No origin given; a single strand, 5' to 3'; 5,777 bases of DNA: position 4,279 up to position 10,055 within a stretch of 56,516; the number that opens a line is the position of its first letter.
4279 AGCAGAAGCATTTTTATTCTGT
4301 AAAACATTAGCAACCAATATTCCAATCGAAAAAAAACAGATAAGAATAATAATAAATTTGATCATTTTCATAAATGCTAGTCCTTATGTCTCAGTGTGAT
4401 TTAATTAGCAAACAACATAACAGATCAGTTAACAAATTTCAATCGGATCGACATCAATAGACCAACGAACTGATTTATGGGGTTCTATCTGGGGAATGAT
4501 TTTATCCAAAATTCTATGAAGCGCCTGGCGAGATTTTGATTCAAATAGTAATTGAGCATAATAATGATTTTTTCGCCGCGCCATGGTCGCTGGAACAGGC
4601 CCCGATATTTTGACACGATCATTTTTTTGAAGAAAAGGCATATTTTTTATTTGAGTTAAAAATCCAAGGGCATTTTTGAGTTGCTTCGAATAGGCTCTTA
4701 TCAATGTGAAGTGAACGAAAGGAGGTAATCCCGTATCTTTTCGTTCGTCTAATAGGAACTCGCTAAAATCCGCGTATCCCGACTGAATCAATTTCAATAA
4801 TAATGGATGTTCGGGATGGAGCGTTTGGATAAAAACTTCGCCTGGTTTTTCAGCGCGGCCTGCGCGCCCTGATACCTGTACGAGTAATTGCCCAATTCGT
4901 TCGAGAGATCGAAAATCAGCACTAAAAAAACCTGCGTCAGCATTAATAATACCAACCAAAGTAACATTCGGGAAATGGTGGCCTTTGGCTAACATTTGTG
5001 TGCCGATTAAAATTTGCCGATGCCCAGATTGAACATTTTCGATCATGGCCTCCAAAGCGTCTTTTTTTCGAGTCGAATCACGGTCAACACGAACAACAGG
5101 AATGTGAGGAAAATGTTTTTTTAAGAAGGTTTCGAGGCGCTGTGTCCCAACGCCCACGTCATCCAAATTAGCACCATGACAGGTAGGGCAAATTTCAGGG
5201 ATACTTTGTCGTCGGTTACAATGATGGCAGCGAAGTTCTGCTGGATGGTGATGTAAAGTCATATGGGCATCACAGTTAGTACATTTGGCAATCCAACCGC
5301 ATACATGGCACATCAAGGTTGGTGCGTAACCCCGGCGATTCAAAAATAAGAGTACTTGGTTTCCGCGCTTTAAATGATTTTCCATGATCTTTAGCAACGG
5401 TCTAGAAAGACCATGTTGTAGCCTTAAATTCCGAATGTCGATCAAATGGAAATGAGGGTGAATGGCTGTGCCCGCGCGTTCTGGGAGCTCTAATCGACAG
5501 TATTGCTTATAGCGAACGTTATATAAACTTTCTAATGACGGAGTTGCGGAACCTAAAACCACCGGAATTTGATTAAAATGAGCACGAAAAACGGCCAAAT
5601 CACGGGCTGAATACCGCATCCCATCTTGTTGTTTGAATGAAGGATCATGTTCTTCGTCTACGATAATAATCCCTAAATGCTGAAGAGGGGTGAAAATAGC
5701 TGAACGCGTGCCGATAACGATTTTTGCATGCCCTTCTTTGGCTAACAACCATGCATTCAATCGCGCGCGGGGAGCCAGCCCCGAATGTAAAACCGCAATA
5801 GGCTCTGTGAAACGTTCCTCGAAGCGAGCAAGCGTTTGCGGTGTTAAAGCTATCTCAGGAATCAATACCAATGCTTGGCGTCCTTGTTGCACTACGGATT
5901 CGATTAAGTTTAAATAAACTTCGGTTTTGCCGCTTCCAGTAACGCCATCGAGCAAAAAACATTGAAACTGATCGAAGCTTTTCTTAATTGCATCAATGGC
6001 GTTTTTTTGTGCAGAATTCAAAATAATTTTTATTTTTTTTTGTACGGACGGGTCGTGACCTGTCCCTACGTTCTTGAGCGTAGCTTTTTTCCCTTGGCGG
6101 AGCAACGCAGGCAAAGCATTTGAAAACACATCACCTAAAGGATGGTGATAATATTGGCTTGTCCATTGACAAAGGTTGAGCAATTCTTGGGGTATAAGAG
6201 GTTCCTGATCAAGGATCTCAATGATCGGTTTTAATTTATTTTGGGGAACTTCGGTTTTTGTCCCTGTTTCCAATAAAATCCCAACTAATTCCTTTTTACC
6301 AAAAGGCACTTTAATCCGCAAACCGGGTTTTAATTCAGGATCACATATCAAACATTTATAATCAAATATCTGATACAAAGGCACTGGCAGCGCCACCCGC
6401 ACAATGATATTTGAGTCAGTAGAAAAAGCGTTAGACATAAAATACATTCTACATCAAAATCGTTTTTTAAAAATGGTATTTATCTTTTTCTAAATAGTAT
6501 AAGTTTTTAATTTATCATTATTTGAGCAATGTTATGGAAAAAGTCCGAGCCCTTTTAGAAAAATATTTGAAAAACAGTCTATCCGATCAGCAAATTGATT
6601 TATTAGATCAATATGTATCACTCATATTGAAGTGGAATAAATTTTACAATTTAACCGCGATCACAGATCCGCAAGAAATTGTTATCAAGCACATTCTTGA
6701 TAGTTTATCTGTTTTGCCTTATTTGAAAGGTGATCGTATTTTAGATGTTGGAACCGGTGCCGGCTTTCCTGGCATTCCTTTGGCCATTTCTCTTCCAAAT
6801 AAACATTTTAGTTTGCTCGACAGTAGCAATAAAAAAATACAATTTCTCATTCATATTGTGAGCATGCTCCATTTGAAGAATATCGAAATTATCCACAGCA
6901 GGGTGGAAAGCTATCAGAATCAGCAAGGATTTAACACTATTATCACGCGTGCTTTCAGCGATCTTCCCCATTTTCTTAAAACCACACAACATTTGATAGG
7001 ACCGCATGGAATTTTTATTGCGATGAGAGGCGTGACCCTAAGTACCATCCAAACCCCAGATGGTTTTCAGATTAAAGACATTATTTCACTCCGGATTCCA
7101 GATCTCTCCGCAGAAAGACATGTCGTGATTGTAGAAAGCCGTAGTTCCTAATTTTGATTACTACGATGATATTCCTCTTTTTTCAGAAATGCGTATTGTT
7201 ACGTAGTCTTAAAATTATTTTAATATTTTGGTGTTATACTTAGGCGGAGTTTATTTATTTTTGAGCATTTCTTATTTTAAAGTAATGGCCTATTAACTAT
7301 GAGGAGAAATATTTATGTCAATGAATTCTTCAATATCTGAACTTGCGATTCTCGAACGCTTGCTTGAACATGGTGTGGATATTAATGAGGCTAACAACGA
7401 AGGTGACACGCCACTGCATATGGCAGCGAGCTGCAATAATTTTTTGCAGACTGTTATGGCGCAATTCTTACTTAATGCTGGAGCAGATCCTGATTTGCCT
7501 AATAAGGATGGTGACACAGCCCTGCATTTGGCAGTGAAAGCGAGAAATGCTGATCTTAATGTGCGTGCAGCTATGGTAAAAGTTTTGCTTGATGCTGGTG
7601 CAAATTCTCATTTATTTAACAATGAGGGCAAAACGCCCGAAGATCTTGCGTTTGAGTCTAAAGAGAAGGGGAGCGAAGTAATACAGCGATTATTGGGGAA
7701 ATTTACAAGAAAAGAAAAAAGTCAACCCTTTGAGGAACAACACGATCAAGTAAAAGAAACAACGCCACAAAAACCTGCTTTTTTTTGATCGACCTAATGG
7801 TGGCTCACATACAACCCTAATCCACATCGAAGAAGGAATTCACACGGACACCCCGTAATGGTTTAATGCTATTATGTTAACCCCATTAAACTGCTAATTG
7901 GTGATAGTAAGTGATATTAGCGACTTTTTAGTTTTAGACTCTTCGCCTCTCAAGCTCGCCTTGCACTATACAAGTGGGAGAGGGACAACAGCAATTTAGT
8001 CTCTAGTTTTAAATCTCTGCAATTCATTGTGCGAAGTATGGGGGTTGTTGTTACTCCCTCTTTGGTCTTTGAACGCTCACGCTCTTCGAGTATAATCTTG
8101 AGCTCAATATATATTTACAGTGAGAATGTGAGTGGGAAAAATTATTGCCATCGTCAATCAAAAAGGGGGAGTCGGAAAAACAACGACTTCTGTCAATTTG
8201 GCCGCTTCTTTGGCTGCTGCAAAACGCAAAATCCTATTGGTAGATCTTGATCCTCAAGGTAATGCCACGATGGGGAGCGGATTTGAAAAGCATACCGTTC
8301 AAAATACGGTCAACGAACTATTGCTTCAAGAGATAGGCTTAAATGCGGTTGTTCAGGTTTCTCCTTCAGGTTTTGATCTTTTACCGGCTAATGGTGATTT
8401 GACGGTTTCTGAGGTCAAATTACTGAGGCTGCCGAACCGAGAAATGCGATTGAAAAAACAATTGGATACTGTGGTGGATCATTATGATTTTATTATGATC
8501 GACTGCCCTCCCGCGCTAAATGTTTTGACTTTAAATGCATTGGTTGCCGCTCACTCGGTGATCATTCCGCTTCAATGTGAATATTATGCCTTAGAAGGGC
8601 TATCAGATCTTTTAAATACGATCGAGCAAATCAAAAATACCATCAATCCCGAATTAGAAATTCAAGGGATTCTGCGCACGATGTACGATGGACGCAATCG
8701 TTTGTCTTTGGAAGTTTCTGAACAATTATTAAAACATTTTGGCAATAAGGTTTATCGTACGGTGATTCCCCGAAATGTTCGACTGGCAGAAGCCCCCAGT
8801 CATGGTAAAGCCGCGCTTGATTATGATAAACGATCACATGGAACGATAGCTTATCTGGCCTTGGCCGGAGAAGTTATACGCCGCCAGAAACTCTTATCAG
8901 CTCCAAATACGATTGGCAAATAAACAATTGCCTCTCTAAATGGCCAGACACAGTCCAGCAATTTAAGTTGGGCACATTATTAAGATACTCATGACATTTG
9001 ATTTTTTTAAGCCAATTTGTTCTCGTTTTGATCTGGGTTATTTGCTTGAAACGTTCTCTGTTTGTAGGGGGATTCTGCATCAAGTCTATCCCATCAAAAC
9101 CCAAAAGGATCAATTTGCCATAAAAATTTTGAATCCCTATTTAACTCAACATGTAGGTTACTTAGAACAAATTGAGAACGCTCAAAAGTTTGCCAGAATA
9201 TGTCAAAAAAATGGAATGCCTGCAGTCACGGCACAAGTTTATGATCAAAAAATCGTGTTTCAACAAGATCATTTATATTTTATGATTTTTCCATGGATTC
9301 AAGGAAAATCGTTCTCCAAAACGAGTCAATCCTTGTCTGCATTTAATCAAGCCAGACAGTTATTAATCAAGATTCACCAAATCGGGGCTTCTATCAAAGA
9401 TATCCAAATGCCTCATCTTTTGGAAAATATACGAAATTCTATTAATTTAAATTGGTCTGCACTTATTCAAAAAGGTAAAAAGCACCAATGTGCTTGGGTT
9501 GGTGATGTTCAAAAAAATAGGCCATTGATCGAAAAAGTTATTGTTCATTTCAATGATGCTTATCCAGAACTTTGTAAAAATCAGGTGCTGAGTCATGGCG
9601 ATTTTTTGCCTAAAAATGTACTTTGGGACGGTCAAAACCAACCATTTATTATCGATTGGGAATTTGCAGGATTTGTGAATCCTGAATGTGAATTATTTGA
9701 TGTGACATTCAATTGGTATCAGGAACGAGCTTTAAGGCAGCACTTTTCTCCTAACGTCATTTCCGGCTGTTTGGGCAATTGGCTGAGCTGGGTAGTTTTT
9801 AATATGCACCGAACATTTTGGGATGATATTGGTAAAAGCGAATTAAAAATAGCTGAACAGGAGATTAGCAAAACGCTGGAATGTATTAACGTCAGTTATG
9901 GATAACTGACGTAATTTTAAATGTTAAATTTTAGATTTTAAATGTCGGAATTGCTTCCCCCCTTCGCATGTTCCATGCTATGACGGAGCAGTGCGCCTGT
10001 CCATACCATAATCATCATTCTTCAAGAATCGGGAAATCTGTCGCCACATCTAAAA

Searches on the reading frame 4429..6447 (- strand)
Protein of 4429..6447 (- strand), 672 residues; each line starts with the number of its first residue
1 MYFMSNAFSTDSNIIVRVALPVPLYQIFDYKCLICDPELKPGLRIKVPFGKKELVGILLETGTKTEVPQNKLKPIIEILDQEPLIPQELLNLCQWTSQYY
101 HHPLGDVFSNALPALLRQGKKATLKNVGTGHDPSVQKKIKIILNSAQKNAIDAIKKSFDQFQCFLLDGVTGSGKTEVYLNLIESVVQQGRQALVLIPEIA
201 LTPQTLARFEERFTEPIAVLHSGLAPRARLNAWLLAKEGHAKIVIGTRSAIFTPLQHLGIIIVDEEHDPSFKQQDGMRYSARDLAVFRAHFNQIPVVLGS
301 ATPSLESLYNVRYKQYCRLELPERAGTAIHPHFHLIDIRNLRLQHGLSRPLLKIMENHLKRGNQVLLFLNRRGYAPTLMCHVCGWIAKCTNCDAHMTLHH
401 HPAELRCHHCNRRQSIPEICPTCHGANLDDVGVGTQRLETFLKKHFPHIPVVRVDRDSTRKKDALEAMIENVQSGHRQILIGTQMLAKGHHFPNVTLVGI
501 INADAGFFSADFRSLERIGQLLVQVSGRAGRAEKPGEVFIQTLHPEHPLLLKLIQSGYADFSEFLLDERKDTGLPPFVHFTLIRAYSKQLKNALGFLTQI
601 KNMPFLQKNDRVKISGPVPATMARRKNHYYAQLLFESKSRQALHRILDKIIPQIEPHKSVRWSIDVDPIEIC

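Call 70: search_protein_families(library=pfam, proteins=[window:4429-6447:-], max_evalue=0.00001)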
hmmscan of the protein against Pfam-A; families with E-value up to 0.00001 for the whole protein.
window:4429-6447:- (672 aa): 6 families
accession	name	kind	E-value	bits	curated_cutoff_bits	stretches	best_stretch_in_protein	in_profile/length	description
PF17764.6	PriA_3primeBD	-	1.1e-28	99.4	22.7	1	17-113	1-96/96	3'DNA-binding domain (3'BD)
PF18074.6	PriA_C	-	2.3e-21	76.8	26.9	1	576-668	1-95/95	Primosomal protein N C-terminal domain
PF00270.35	DEAD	-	3.6e-20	72.8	26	1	145-308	2-164/167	DEAD/DEAH box helicase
PF04851.21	ResIII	-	3.5e-17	63.2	22.5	1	141-304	2-163/164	Type III restriction enzyme, res subunit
PF00271.37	Helicase_C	-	1.8e-11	44.7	23.5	1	436-532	26-109/110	Helicase conserved C-terminal domain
PF18319.7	Zn_ribbon_PriA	-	3.1e-09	37.1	26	1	389-414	1-26/27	PriA DNA helicase Cys-rich region (CRR) domain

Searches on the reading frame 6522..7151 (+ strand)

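Call 70: search_protein_families(library=pfam, proteins=[window:6522-7151:+], max_evalue=0.00001)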
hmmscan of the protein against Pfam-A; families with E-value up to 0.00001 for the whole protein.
window:6522-7151:+ (209 aa): 3 families
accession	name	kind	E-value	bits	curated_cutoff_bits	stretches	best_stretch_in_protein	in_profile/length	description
PF02527.21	GidB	-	6.6e-54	182.5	27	1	25-200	2-182/184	rRNA small subunit methyltransferase G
PF13847.12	Methyltransf_31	-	6.7e-10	39.3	27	1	69-171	3-113/145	Methyltransferase domain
PF05175.20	MTS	-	6.9e-06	26.2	23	0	62-142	24-104/170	Methyltransferase small domain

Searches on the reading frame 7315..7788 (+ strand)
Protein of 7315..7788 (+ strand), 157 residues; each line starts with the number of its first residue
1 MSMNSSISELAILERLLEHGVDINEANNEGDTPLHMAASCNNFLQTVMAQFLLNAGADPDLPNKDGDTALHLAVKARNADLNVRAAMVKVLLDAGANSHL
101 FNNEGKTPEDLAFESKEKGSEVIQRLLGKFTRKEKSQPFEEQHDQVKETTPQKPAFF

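Call 72: search_protein_families(library=pfam, proteins=[window:7315-7788:+], max_evalue=0.00001)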
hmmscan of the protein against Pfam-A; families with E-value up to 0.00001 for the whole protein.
window:7315-7788:+ (157 aa): 5 families
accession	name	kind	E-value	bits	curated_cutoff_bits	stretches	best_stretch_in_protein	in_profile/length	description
PF13637.12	Ank_4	-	1.2e-19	70.4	22.7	1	10-43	10-43/50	Ankyrin repeats (many copies)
PF13857.12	Ank_5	-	6.6e-19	68.2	27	2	16-73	1-56/56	Ankyrin repeats (many copies)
PF12796.13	Ank_2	-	7.5e-18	65.3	27.3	1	48-129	12-82/90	Ankyrin repeats (3 copies)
PF00023.36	Ank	-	3.6e-17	61.9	21.1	1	30-64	2-33/33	Ankyrin repeat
PF13606.12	Ank_3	-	3.3e-12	45.7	22.3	0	30-60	2-29/30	Ankyrin repeat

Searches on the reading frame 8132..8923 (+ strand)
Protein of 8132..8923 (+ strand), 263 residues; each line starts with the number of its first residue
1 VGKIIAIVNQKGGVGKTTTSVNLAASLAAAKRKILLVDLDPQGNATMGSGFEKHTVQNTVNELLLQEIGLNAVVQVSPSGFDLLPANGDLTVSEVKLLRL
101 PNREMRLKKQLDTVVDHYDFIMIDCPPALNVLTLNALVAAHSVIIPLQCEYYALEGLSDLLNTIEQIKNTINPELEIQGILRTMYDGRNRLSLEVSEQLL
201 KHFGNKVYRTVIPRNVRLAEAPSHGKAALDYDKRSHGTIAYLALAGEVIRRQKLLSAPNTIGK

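Call 70: search_protein_families(library=pfam, proteins=[window:8132-8923:+], max_evalue=0.00001)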
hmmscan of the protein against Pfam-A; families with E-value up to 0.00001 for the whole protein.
window:8132-8923:+ (263 aa): 7 families
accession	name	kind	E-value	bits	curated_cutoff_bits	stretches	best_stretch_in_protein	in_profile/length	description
PF13614.12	AAA_31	-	1.9e-65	220.5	27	1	3-177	2-177/177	AAA domain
PF01656.29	CbiA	-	5.2e-30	104.4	25.4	1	5-226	1-123/125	CobQ/CobB/MinD/ParA nucleotide binding domain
PF00142.24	Fer4_NifH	-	3.1e-12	47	25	1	8-255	5-251/271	4Fe-4S iron sulfur cluster binding proteins, NifH/frxC family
PF09140.17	MipZ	-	2.3e-11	44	20.7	1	4-154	2-136/262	ATPase MipZ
PF10609.15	ParA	-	1.8e-10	41.1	27.1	1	3-134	4-130/246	NUBPL iron-transfer P-loop NTPase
PF06564.18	CBP_BcsQ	-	5e-09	36.5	21.3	1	4-142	3-141/234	Cellulose biosynthesis protein BcsQ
PF02374.21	ArsA_ATPase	-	1.5e-08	34.7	24.3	1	7-141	5-148/305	Anion-transporting ATPase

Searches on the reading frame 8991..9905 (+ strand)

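Call 70: search_protein_families(library=pfam, proteins=[window:8991-9905:+], max_evalue=0.00001)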
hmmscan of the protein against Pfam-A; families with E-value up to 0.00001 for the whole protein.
window:8991-9905:+ (304 aa): 1 family
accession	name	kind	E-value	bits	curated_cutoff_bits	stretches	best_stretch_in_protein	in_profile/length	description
PF01636.29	APH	-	2e-16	60.9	23.2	1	56-246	32-217/239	Phosphotransferase enzyme family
